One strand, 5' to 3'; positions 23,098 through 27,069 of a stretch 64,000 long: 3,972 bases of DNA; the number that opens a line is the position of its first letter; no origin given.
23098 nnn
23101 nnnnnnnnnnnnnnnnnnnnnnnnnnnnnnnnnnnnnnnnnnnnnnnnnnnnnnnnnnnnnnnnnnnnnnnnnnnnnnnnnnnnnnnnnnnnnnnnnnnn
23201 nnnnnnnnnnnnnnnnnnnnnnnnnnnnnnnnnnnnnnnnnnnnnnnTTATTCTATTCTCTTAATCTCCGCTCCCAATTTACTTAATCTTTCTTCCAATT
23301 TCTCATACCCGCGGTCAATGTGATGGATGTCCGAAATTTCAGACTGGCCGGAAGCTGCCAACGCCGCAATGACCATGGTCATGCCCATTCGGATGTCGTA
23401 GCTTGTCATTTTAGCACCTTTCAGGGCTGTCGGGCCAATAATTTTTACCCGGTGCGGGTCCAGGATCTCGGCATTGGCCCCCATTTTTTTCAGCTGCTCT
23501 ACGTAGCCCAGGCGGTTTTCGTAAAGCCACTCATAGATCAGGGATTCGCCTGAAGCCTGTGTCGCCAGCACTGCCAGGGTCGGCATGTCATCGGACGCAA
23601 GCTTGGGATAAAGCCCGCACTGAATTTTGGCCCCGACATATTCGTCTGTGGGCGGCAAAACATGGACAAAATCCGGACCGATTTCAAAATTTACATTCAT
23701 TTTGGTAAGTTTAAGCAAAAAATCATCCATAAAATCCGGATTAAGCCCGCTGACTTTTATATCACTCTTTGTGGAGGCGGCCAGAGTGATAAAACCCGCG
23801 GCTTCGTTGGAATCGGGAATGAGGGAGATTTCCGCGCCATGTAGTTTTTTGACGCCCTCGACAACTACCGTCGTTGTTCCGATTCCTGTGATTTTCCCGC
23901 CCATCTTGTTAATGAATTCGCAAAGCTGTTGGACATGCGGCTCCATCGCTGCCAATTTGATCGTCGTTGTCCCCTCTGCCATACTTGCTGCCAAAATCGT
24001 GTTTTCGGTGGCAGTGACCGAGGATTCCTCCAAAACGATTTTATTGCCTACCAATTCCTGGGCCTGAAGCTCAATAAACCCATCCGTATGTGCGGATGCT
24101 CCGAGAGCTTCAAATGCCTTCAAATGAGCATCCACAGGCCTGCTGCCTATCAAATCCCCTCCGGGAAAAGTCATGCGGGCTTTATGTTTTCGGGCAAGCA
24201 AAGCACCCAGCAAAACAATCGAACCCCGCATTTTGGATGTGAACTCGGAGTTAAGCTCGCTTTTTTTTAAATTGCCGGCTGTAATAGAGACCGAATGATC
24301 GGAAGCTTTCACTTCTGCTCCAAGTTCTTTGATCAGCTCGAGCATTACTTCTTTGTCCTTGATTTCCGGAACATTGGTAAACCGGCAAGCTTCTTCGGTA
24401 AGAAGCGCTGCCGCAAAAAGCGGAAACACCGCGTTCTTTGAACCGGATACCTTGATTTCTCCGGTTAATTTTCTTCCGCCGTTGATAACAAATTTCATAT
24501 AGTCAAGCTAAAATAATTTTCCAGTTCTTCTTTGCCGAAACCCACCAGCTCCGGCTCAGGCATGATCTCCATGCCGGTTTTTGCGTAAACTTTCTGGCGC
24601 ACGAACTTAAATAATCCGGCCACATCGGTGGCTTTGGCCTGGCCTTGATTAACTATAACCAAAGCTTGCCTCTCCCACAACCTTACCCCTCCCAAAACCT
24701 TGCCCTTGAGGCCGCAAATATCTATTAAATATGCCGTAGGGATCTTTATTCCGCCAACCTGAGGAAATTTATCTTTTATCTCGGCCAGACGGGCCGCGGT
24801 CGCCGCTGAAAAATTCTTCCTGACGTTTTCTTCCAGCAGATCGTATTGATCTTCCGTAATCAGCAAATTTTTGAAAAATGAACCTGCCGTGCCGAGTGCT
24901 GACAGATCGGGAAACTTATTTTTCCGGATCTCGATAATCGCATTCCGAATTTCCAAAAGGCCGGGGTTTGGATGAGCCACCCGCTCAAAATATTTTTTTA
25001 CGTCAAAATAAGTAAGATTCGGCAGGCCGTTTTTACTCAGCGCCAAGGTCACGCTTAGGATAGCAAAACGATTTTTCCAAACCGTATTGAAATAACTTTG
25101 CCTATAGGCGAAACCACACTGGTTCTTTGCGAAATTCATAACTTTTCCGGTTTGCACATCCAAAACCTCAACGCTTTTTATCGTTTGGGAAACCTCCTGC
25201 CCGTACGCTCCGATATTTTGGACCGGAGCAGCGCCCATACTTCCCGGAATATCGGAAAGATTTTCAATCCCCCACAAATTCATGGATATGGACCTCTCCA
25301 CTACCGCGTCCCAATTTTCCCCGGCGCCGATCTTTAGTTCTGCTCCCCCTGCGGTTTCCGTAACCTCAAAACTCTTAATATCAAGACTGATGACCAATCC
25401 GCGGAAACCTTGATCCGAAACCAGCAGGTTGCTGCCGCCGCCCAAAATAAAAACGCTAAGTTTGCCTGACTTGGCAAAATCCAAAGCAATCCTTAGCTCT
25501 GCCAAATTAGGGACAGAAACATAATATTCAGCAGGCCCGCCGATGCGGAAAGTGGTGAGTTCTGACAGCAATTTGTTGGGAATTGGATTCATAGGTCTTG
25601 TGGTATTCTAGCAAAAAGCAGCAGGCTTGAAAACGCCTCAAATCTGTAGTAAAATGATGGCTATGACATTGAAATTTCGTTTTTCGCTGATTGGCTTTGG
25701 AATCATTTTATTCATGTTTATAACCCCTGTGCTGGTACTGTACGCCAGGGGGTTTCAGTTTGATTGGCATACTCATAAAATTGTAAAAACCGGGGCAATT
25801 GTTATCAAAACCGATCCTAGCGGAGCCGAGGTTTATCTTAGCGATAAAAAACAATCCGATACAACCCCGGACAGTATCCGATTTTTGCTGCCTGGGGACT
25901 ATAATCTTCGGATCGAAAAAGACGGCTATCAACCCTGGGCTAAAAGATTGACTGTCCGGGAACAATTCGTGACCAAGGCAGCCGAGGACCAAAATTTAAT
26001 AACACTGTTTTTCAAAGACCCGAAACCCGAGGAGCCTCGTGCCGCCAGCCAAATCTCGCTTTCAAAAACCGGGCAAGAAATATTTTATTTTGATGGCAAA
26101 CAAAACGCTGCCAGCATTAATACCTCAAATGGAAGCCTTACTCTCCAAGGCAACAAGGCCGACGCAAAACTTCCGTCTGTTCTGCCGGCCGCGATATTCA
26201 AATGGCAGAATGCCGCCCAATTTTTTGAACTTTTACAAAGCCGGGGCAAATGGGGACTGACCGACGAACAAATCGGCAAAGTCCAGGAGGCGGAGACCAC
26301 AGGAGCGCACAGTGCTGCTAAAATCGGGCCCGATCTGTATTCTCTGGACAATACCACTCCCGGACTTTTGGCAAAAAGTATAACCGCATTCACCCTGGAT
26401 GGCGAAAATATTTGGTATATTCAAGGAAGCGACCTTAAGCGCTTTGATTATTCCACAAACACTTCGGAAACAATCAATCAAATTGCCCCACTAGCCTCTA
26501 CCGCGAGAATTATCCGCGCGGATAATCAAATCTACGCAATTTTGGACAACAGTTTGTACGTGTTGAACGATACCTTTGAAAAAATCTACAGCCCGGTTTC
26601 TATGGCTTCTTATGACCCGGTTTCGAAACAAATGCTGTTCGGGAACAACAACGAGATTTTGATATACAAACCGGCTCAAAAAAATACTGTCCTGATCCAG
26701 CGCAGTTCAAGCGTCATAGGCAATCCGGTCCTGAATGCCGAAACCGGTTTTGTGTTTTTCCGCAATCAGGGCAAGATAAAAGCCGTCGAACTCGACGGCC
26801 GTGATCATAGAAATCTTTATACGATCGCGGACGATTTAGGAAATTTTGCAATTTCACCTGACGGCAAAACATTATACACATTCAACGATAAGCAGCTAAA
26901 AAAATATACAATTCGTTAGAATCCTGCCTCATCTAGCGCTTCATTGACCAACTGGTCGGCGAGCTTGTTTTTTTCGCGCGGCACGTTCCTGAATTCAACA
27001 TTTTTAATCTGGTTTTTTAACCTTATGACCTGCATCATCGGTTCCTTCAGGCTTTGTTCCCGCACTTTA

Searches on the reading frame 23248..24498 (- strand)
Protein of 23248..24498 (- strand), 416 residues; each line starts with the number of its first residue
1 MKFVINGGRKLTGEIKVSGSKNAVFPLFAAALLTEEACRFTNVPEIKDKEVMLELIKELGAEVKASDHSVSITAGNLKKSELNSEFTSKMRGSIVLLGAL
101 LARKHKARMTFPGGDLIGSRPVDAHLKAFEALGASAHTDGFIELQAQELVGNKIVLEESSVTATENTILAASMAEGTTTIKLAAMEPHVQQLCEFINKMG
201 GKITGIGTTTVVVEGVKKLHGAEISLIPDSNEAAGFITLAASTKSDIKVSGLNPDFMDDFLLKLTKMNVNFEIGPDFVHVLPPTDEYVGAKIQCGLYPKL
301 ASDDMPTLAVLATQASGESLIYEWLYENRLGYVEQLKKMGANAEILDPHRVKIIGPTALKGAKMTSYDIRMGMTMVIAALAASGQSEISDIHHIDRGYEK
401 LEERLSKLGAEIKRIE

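Call 54: search_protein_families(library=pfam, proteins=[window:23248-24498:-], max_evalue=0.001)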
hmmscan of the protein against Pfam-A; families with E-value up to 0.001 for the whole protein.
window:23248-24498:- (416 aa): 1 family
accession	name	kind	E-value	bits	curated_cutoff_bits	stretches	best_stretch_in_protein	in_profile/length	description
PF00275.25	EPSP_synthase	-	3.2e-79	267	22.8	1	6-405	2-417/417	EPSP synthase (3-phosphoshikimate 1-carboxyvinyltransferase)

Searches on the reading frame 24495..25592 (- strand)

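Call 54: search_protein_families(library=pfam, proteins=[window:24495-25592:-], max_evalue=0.001)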
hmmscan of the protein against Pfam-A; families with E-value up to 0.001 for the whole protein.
window:24495-25592:- (365 aa): 2 families
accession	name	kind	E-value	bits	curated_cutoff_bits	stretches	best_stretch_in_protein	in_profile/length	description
PF02873.21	MurB_C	-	1.3e-20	73.8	27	1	214-350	1-99/99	UDP-N-acetylenolpyruvoylglucosamine reductase, C-terminal domain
PF01565.28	FAD_binding_4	-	3.7e-19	69.2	26.4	1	22-153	2-137/139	FAD binding domain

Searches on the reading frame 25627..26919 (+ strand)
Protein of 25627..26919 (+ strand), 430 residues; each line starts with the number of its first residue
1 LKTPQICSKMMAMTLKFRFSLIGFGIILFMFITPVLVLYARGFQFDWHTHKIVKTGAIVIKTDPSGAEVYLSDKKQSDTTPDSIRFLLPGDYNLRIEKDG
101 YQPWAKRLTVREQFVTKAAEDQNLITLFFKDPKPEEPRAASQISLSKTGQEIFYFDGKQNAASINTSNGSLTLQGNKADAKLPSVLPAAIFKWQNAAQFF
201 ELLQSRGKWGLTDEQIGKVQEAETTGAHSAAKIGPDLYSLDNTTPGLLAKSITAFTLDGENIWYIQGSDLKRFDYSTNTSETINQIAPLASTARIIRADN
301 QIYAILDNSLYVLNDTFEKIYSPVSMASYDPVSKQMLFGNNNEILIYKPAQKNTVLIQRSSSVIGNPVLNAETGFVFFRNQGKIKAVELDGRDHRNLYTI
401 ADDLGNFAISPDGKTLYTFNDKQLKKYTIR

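Call 54: search_protein_families(library=pfam, proteins=[window:25627-26919:+], max_evalue=0.001)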
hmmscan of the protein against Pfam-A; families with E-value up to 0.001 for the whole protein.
window:25627-26919:+ (430 aa): 2 families
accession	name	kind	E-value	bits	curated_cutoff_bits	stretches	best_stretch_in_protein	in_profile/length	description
PF08308.17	PEGA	-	2.4e-10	40.6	20.8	1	56-117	2-62/71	PEGA domain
PF13620.12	CarboxypepD_reg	-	0.00082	20.1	32.3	0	83-113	41-72/82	Carboxypeptidase regulatory-like domain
